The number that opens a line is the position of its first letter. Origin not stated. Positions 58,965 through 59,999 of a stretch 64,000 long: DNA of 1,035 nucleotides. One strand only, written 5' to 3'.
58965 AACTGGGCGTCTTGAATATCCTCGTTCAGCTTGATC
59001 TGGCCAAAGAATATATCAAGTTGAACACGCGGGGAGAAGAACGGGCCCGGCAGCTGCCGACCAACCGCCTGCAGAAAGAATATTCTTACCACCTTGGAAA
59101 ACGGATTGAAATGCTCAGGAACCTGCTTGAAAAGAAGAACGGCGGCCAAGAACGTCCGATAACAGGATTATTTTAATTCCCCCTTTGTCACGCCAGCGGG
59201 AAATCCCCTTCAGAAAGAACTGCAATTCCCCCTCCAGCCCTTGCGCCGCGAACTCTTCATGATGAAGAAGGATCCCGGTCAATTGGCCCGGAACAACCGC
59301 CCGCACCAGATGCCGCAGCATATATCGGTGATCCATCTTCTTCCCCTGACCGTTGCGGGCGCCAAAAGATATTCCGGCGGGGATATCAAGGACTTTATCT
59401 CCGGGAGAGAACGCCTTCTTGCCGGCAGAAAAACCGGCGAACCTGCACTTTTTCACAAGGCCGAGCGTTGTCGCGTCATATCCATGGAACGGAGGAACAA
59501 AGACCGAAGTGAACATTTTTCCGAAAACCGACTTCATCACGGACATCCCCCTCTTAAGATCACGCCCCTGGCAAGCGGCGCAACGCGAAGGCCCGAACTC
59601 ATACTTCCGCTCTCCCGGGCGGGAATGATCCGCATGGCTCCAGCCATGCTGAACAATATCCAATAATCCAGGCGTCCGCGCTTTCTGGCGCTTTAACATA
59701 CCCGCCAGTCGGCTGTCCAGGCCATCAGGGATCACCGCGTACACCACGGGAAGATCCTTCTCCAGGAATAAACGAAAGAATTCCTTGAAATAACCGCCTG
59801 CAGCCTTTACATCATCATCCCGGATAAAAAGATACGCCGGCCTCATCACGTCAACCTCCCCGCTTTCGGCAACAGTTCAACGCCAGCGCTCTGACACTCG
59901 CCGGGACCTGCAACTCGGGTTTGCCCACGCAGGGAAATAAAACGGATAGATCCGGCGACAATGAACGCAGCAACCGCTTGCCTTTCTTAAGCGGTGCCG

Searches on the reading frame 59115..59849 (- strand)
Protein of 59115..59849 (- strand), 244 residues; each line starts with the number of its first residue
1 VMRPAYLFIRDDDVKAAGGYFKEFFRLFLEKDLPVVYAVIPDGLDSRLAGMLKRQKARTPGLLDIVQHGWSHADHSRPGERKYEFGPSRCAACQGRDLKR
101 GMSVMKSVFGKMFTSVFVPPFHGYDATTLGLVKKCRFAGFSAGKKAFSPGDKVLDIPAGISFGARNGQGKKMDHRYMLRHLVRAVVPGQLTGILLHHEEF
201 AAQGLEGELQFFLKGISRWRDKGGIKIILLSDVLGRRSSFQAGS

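Call 3: search_protein_families(library=pfam, proteins=[window:59115-59849:-], max_evalue=0.01)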
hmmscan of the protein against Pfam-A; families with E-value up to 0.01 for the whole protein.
window:59115-59849:- (244 aa): 2 families
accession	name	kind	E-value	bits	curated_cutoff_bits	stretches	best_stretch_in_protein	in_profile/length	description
PF10096.14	DUF2334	-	1e-06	28.9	26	1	8-145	3-148/203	Uncharacterized protein conserved in bacteria (DUF2334)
PF01522.26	Polysacc_deac_1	-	0.0004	20.8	23.1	1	20-137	20-121/124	Polysaccharide deacetylase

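Call 4: search_protein_families(library=ncbifam, proteins=[window:59115-59849:-], max_evalue=0.01)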
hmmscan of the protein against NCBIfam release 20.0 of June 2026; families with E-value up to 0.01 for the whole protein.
window:59115-59849:- (244 aa): 0 families

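Call 39: search_solved_structures(query=window:59115-59849:-, max_evalue=1)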
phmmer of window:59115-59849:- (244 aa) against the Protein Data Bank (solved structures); distinct sequences matched with E-value up to 1: 0.

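Call 81: search_protein_families(library=padloc, proteins=[window:59115-59849:-], max_evalue=0.001)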
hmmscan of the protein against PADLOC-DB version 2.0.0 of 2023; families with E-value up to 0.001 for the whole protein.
window:59115-59849:- (244 aa): 0 families
